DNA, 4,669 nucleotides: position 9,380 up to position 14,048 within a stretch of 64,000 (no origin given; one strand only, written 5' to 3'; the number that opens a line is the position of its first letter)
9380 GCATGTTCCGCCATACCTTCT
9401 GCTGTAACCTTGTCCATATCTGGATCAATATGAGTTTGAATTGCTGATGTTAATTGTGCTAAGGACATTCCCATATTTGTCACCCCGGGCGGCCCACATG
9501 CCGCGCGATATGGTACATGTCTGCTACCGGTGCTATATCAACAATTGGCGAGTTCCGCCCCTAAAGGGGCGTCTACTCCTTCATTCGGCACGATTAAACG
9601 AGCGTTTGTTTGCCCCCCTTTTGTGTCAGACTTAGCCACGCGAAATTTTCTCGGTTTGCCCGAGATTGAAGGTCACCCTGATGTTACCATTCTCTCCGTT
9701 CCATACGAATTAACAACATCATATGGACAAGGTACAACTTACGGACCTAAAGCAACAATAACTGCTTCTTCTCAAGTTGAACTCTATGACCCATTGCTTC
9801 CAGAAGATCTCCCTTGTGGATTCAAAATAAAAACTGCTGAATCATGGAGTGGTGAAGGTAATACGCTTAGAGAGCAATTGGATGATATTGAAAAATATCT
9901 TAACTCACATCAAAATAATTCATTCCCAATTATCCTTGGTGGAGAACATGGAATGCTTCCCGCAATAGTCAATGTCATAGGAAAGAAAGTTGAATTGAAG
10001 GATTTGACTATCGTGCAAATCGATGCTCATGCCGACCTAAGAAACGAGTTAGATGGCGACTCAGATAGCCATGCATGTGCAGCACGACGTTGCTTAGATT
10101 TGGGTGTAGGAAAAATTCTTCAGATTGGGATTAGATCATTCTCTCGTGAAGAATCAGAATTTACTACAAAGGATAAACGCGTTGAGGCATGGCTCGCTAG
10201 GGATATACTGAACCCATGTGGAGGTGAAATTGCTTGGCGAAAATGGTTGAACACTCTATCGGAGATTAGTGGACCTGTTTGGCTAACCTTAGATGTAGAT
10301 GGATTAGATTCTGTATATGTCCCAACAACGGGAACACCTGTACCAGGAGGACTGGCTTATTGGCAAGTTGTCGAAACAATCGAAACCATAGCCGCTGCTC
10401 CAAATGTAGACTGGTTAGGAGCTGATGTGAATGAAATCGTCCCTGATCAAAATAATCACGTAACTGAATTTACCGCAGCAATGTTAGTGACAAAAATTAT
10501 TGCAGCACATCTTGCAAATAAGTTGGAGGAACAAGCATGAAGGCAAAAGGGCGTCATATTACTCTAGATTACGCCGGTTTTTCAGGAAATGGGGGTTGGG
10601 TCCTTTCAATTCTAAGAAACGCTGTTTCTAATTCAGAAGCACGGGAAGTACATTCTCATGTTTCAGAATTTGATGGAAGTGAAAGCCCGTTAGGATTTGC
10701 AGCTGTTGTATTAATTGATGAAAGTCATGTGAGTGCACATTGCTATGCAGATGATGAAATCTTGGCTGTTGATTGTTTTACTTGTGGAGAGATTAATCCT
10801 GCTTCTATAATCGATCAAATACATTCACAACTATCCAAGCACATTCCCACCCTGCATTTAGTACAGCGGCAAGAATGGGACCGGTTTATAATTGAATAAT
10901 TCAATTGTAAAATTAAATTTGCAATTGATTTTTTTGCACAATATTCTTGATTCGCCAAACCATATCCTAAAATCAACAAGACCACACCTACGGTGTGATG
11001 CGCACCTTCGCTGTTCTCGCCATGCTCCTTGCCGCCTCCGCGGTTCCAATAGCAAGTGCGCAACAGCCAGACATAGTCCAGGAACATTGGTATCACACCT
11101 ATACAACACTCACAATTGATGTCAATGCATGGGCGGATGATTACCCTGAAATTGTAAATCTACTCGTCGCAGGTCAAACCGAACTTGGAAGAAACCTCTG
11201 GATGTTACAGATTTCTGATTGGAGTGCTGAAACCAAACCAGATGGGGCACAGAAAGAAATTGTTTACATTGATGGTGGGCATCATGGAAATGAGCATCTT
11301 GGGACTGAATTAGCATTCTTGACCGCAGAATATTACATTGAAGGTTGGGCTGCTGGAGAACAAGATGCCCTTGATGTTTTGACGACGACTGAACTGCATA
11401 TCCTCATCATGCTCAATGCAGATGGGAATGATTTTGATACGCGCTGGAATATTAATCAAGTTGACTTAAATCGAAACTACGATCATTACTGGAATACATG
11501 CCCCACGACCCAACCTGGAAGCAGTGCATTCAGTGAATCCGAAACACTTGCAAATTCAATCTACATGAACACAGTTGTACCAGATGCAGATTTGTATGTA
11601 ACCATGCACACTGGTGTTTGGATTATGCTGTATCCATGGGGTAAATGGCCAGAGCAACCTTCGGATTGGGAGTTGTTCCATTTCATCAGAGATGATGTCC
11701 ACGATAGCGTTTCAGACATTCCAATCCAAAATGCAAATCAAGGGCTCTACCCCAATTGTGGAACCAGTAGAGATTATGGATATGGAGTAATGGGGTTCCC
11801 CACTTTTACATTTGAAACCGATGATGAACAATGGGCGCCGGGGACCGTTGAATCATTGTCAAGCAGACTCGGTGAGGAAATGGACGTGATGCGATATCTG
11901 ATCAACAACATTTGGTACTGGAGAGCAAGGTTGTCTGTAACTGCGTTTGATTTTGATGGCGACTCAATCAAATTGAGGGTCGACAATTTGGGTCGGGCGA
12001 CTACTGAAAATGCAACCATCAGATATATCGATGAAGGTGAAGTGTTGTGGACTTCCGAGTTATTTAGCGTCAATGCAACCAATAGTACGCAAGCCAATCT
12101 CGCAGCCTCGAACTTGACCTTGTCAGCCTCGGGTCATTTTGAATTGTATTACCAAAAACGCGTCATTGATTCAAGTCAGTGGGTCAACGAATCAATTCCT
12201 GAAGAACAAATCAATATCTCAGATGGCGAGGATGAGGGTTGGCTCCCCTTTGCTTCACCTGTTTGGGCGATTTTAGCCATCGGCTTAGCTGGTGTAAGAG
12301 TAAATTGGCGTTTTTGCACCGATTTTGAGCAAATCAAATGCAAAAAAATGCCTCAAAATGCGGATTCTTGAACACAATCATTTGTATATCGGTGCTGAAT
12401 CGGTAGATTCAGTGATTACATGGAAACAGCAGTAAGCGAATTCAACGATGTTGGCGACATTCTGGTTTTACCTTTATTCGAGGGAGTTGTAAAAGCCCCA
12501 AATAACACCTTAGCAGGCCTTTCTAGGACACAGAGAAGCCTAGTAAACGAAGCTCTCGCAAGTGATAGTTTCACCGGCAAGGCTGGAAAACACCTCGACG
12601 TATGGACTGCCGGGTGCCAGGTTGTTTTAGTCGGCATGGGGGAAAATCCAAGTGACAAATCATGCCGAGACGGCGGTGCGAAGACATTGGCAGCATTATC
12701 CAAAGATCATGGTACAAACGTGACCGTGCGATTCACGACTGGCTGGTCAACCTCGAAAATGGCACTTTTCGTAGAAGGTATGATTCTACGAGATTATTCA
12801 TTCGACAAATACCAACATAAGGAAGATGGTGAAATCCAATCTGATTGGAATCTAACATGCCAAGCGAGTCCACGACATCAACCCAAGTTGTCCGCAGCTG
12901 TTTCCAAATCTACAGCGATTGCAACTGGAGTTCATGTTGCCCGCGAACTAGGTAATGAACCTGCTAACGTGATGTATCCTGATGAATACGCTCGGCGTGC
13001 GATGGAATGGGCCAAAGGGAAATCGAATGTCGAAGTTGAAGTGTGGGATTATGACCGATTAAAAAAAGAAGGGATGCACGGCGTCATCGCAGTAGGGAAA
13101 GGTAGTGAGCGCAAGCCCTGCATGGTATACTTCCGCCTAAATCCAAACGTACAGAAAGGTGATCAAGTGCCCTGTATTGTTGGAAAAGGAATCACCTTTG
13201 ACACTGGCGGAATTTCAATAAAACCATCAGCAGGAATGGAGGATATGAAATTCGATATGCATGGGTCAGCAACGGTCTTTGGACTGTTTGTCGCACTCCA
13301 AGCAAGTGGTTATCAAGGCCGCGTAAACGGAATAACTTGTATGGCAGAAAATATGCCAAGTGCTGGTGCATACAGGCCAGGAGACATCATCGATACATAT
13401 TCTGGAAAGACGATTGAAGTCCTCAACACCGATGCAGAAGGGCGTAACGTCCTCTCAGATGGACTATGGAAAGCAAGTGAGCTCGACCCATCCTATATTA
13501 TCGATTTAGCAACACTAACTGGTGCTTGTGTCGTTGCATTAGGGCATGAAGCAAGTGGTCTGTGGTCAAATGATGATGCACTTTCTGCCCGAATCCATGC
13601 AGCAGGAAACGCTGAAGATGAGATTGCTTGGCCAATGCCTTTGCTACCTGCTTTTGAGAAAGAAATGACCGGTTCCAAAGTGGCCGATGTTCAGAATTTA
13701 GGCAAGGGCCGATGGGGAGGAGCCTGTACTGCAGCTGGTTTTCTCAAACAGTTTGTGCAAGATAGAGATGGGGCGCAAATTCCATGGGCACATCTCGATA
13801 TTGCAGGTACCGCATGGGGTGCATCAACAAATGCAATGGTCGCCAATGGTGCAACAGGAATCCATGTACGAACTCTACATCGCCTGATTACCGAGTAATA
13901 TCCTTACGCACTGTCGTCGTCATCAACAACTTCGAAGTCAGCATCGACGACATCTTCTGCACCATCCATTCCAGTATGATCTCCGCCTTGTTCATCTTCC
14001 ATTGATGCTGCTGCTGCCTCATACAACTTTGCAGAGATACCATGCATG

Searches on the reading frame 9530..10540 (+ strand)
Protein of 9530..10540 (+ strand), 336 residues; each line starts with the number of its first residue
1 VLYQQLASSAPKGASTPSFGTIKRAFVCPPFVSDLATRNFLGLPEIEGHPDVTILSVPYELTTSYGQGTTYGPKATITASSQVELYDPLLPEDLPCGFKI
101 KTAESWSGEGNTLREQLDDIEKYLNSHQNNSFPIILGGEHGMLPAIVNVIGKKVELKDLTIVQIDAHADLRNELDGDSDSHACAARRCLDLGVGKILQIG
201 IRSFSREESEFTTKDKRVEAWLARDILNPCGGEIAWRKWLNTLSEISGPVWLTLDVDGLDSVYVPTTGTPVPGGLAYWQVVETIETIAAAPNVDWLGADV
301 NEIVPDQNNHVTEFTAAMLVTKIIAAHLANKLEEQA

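Call 10: search_protein_families(library=pfam, proteins=[window:9530-10540:+], max_evalue=0.001)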
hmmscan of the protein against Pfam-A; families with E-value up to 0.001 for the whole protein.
window:9530-10540:+ (336 aa): 1 family
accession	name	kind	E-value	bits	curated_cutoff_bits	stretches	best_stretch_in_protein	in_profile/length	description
PF00491.26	Arginase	-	1.1e-47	163.3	22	1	51-323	2-277/280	Arginase family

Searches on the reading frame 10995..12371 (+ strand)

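Call 10: search_protein_families(library=pfam, proteins=[window:10995-12371:+], max_evalue=0.001)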
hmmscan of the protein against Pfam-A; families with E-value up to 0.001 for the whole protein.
window:10995-12371:+ (458 aa): 2 families
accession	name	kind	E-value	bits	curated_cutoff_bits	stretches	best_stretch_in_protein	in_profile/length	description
PF00246.29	Peptidase_M14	-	2.2e-36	126.4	21.6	1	45-279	7-265/286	Zinc carboxypeptidase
PF24827.1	AstE_AspA_cat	-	2.3e-05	24.5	25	1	90-233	5-133/192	Succinylglutamate desuccinylase/Aspartoacylase catalytic domain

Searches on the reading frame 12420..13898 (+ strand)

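Call 10: search_protein_families(library=pfam, proteins=[window:12420-13898:+], max_evalue=0.001)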
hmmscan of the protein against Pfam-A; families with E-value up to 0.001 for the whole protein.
window:12420-13898:+ (492 aa): 2 families
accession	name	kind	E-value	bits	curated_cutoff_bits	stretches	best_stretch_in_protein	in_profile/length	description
PF00883.26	Peptidase_M17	-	3e-112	375.3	25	1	173-486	2-309/310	Cytosol aminopeptidase family, catalytic domain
PF02789.23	Peptidase_M17_N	-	2.1e-12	47.5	23.4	1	16-134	1-128/129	Cytosol aminopeptidase family, N-terminal domain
